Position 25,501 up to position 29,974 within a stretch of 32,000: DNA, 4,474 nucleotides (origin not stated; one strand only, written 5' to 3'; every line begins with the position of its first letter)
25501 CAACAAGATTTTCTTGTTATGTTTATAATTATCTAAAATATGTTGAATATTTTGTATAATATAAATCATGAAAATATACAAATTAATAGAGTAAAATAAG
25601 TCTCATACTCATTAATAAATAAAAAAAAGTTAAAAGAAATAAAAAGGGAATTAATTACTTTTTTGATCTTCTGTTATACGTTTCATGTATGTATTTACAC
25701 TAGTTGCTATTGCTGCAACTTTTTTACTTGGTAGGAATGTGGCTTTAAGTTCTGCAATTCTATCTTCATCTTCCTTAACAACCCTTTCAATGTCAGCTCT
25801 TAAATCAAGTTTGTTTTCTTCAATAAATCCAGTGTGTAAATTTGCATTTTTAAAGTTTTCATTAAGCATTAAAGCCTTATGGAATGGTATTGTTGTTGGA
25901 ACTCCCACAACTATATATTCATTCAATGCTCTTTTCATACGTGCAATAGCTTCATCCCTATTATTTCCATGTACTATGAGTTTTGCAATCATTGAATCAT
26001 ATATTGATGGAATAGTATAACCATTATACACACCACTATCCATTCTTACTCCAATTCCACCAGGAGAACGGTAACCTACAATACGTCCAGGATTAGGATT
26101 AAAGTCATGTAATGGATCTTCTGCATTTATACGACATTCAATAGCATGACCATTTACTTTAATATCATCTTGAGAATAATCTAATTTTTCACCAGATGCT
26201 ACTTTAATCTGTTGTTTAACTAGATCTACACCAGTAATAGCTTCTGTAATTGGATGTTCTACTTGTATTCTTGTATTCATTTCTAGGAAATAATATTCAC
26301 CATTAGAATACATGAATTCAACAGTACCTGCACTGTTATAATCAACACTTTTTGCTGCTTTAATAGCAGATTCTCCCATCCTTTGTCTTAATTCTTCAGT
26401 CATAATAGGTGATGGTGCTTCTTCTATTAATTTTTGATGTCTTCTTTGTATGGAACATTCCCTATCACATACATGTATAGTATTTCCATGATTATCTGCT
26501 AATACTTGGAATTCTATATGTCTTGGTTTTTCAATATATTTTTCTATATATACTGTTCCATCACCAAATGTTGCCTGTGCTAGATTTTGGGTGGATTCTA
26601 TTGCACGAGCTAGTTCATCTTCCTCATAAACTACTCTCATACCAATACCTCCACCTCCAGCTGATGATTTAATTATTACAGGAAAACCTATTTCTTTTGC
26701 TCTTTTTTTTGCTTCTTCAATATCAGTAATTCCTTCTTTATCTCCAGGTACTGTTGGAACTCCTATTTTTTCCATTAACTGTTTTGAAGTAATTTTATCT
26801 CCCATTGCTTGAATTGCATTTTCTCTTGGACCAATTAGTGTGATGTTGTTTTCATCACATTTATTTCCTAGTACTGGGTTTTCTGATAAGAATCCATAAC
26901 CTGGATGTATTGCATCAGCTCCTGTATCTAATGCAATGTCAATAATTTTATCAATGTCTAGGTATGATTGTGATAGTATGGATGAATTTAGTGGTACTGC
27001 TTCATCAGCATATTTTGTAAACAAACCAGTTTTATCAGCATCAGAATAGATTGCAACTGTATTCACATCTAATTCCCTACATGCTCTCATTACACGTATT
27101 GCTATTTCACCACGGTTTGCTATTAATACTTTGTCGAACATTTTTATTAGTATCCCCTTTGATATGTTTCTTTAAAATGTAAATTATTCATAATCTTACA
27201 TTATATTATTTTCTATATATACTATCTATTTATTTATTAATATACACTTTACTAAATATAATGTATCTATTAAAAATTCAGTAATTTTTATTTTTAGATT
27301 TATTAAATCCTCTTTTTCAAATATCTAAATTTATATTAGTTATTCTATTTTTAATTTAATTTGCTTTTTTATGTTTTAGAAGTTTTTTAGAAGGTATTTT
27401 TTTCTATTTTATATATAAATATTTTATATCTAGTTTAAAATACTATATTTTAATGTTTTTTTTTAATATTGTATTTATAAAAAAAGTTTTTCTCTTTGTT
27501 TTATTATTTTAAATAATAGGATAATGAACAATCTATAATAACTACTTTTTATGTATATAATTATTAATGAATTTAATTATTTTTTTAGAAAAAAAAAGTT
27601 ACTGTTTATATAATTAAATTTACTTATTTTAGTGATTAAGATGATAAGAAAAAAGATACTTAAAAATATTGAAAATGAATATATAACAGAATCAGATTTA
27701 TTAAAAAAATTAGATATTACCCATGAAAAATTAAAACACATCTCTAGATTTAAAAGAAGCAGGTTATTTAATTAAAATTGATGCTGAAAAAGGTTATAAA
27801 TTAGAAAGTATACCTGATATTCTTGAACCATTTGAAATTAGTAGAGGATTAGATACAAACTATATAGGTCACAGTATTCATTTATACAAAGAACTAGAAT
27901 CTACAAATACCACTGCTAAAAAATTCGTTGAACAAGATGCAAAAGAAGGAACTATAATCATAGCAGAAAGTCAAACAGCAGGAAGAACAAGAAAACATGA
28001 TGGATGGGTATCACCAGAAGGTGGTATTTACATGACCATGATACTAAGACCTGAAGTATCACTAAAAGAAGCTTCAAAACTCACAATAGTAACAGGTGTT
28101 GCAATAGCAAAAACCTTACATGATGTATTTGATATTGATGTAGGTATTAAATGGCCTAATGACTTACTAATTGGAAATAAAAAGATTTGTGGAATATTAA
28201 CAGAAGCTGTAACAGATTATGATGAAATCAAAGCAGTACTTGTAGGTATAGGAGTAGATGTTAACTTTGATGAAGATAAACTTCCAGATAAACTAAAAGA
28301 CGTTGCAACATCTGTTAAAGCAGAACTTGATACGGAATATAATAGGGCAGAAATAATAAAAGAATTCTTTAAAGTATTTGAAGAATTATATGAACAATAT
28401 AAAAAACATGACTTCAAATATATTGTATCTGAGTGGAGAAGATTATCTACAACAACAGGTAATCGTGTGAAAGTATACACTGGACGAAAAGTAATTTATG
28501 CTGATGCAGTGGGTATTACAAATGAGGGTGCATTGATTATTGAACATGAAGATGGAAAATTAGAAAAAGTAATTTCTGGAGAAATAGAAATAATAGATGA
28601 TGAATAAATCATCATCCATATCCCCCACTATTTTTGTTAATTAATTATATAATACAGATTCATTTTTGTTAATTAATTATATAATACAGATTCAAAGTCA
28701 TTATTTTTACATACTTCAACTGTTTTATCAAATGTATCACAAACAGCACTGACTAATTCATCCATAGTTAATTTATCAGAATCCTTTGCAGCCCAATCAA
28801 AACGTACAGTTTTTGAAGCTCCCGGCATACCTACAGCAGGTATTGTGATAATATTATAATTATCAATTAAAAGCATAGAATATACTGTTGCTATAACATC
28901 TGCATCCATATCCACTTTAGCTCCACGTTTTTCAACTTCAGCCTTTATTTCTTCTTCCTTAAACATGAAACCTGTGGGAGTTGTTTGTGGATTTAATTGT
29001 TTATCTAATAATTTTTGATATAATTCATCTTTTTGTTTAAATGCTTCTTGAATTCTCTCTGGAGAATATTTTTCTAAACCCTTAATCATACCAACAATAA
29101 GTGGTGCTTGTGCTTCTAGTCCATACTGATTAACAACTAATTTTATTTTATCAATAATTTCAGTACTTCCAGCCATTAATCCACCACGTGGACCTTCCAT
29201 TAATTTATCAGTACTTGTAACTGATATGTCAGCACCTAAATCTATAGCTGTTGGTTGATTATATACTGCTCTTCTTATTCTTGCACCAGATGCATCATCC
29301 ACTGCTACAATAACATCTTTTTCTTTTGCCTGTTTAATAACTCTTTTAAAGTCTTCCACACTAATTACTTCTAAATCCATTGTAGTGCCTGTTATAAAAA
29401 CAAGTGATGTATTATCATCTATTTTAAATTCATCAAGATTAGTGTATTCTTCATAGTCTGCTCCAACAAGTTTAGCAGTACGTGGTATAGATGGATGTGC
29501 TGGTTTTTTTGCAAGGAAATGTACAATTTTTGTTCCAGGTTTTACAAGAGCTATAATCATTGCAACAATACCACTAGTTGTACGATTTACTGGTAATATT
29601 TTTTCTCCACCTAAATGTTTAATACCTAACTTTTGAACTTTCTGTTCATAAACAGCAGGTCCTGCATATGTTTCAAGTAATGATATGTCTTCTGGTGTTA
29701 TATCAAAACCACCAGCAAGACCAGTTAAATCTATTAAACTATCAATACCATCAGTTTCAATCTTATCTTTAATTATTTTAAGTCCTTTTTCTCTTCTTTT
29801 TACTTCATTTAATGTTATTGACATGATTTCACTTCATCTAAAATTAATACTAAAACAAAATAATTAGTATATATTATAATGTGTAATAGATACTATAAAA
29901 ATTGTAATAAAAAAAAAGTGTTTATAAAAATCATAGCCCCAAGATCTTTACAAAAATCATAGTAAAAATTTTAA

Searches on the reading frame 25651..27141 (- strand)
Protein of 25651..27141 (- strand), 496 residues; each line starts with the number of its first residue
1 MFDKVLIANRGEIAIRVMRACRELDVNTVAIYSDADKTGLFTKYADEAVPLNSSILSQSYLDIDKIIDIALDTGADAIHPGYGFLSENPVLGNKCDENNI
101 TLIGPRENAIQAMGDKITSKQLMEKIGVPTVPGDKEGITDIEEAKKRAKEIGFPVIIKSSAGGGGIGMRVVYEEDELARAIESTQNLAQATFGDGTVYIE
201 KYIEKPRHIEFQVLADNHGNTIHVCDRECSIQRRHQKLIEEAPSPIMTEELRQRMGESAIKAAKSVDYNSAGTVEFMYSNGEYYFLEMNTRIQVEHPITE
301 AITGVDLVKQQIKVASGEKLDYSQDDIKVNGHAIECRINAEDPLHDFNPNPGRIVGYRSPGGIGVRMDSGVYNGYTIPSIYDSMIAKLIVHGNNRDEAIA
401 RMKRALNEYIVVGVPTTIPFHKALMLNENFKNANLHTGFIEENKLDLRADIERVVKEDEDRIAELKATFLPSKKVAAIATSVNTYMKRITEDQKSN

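Call 9: find_encoding_contigs(protein=window:25651-27141:-, flank=10000, max_places=10)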
Protein window:25651-27141:- (496 aa): 23 contigs read that carry it; 10 places shown.
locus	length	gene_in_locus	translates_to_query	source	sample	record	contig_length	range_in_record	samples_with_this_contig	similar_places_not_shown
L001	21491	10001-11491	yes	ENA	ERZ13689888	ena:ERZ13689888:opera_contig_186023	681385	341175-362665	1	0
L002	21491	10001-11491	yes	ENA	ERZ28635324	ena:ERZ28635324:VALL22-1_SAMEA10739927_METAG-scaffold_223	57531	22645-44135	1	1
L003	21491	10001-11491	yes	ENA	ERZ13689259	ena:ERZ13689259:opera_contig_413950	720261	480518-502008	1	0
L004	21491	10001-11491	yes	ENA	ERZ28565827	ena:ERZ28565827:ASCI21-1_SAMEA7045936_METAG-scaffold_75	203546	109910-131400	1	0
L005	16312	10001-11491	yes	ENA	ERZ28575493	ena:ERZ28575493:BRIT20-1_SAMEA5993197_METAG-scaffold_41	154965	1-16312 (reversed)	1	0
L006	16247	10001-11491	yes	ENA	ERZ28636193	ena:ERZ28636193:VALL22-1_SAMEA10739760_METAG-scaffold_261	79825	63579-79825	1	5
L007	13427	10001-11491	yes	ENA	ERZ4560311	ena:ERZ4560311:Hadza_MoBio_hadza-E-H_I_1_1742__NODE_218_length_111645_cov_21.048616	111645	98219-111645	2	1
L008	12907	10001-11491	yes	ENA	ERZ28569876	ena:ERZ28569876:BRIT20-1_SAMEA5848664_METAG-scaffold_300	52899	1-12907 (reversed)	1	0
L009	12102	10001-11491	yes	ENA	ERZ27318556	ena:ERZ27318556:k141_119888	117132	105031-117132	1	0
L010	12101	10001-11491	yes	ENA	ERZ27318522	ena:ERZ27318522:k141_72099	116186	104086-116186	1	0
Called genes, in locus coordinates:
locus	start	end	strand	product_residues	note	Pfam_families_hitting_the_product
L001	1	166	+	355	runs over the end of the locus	PF09587:PGA_cap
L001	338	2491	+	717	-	PF09371:Tex_N, PF14635:HHH_7 (faint), PF22706:Tex_central_region, PF14639:YqgF, PF16921:Tex_YqgF, PF12836:HHH_3, PF17674:HHH_9, PF00575:S1, +2 more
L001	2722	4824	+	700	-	PF02629:CoA_binding, PF13380:CoA_binding_2, PF13607:Succ_CoA_lig, PF19045:Ligase_CoA_2, PF13549:ATP-grasp_5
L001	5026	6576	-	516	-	PF01554:MatE (weak), PF01943:Polysacc_synt, PF13440:Polysacc_synt_3, PF03023:MurJ, PF01554:MatE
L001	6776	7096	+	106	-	-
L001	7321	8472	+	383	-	PF00155:Aminotran_1_2 (weak), PF01053:Cys_Met_Meta_PP, PF22583:UPF0425_C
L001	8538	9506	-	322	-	PF03099:BPL_LplA_LipB, PF16917:BPL_LplA_LipB_2, PF02237:BPL_C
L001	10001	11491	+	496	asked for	PF00289:Biotin_carb_N, PF01071:GARS_A (weak), PF02222:ATP-grasp, PF02655:ATP-grasp_3, PF02786:CPSase_L_D2, PF07478:Dala_Dala_lig_C, PF08443:RimK (weak), PF02785:Biotin_carb_C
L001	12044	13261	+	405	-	-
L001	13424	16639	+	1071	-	-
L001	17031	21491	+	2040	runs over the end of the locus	PF16640:Big_3_5 (weak)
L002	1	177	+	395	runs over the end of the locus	PF09587:PGA_cap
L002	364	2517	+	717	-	PF09371:Tex_N, PF14635:HHH_7 (faint), PF22706:Tex_central_region, PF14639:YqgF, PF16921:Tex_YqgF, PF12836:HHH_3, PF17674:HHH_9, PF00575:S1, +1 more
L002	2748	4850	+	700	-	PF02629:CoA_binding, PF13380:CoA_binding_2, PF13607:Succ_CoA_lig, PF19045:Ligase_CoA_2, PF13549:ATP-grasp_5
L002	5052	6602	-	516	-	PF01554:MatE (weak), PF01943:Polysacc_synt, PF13440:Polysacc_synt_3, PF03023:MurJ, PF01554:MatE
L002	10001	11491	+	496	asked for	PF00289:Biotin_carb_N, PF01071:GARS_A (weak), PF02222:ATP-grasp, PF02655:ATP-grasp_3, PF02786:CPSase_L_D2, PF07478:Dala_Dala_lig_C, PF08443:RimK (weak), PF02785:Biotin_carb_C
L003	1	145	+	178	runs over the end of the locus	PF09587:PGA_cap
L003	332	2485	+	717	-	PF09371:Tex_N, PF14635:HHH_7 (faint), PF22706:Tex_central_region, PF14639:YqgF, PF16921:Tex_YqgF, PF12836:HHH_3, PF17674:HHH_9, PF00575:S1, +1 more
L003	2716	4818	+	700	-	PF02629:CoA_binding, PF13380:CoA_binding_2, PF13607:Succ_CoA_lig, PF19045:Ligase_CoA_2, PF13549:ATP-grasp_5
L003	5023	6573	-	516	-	PF01554:MatE (weak), PF01943:Polysacc_synt, PF13440:Polysacc_synt_3, PF03023:MurJ, PF01554:MatE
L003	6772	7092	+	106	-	-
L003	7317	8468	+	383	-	PF00155:Aminotran_1_2 (weak), PF01053:Cys_Met_Meta_PP, PF22583:UPF0425_C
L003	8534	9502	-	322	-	PF03099:BPL_LplA_LipB, PF16917:BPL_LplA_LipB_2, PF02237:BPL_C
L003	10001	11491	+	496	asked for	PF00289:Biotin_carb_N, PF01071:GARS_A (weak), PF02222:ATP-grasp, PF02655:ATP-grasp_3, PF02786:CPSase_L_D2, PF07478:Dala_Dala_lig_C, PF08443:RimK (weak), PF02785:Biotin_carb_C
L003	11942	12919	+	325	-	-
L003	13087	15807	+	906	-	PF13229:Beta_helix (faint)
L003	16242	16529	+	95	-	-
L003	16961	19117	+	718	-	-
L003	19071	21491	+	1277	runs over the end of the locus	PF16640:Big_3_5 (faint)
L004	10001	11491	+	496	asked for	PF00289:Biotin_carb_N, PF01071:GARS_A (weak), PF02222:ATP-grasp, PF02655:ATP-grasp_3, PF02786:CPSase_L_D2, PF07478:Dala_Dala_lig_C, PF08443:RimK (weak), PF02785:Biotin_carb_C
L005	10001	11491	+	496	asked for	PF00289:Biotin_carb_N, PF01071:GARS_A (weak), PF02222:ATP-grasp, PF02655:ATP-grasp_3, PF02786:CPSase_L_D2, PF07478:Dala_Dala_lig_C, PF08443:RimK (weak), PF02785:Biotin_carb_C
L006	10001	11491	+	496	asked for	PF00289:Biotin_carb_N, PF01071:GARS_A (weak), PF02222:ATP-grasp, PF02655:ATP-grasp_3, PF02786:CPSase_L_D2, PF07478:Dala_Dala_lig_C, PF08443:RimK (weak), PF02785:Biotin_carb_C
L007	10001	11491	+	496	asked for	PF00289:Biotin_carb_N, PF01071:GARS_A (weak), PF02222:ATP-grasp, PF02655:ATP-grasp_3, PF02786:CPSase_L_D2, PF07478:Dala_Dala_lig_C, PF08443:RimK (weak), PF02785:Biotin_carb_C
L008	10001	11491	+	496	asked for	PF00289:Biotin_carb_N, PF01071:GARS_A (weak), PF02222:ATP-grasp, PF02655:ATP-grasp_3, PF02786:CPSase_L_D2, PF07478:Dala_Dala_lig_C, PF08443:RimK (weak), PF02785:Biotin_carb_C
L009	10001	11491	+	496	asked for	PF00289:Biotin_carb_N, PF01071:GARS_A (weak), PF02222:ATP-grasp, PF02655:ATP-grasp_3, PF02786:CPSase_L_D2, PF07478:Dala_Dala_lig_C, PF08443:RimK (weak), PF02785:Biotin_carb_C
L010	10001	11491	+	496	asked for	PF00289:Biotin_carb_N, PF01071:GARS_A (weak), PF02222:ATP-grasp, PF02655:ATP-grasp_3, PF02786:CPSase_L_D2, PF07478:Dala_Dala_lig_C, PF08443:RimK (weak), PF02785:Biotin_carb_C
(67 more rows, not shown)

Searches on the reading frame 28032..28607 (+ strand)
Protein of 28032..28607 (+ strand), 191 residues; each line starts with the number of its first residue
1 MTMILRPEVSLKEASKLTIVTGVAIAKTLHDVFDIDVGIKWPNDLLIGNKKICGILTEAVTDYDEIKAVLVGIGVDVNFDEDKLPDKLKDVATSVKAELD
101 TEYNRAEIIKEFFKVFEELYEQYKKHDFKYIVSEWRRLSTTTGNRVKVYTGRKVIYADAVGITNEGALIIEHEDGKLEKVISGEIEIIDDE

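Call 17: search_protein_families(library=pfam, proteins=[window:28032-28607:+], max_evalue=0.01)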
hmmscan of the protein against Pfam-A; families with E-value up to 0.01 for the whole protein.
window:28032-28607:+ (191 aa): 5 families
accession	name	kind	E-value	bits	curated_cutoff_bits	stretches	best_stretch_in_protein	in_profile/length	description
PF02237.23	BPL_C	-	4.9e-10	39.6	21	1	143-186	3-46/48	Biotin protein ligase C terminal domain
PF03099.24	BPL_LplA_LipB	-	5.1e-08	33.3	21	1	6-76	57-133/133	Biotin/lipoate A/B protein ligase family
PF16917.10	BPL_LplA_LipB_2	-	1.4e-07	31.7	27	1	2-136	45-182/183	Biotin/lipoate A/B protein ligase family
PF24160.1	UVB_sens_C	-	0.0047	17.7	20.7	1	14-125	19-133/156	Root UVB sensitive protein, C-terminal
PF19350.4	DUF5928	-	0.0084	16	27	1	36-123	162-247/256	Family of unknown function (DUF5928)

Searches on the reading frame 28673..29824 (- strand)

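Call 17: search_protein_families(library=pfam, proteins=[window:28673-29824:-], max_evalue=0.01)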
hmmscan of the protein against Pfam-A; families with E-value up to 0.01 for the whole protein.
window:28673-29824:- (383 aa): 7 families
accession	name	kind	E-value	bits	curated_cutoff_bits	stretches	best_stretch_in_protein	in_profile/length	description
PF22583.2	UPF0425_C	-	4.4e-27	94.1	27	1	276-352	2-69/70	UPF0425 C-terminal domain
PF01053.26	Cys_Met_Meta_PP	-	2.4e-08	33.4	27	1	82-250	76-245/381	Cys/Met metabolism PLP-dependent enzyme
PF00155.27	Aminotran_1_2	-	9.8e-06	25.4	19.7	1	76-352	69-354/361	Aminotransferase class I and II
PF00266.25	Aminotran_5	-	3.1e-05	23.5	21.5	1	130-227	129-221/371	Aminotransferase class-V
PF03841.19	SelA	-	6.6e-05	22.5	22.8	1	160-237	160-243/367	L-seryl-tRNA selenium transferase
PF01212.27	Beta_elim_lyase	-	0.0015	18.4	27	1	136-237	126-229/288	Beta-eliminating lyase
PF00588.24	SpoU_methylase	-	0.006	17.1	29.7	0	113-197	18-102/142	SpoU rRNA Methylase family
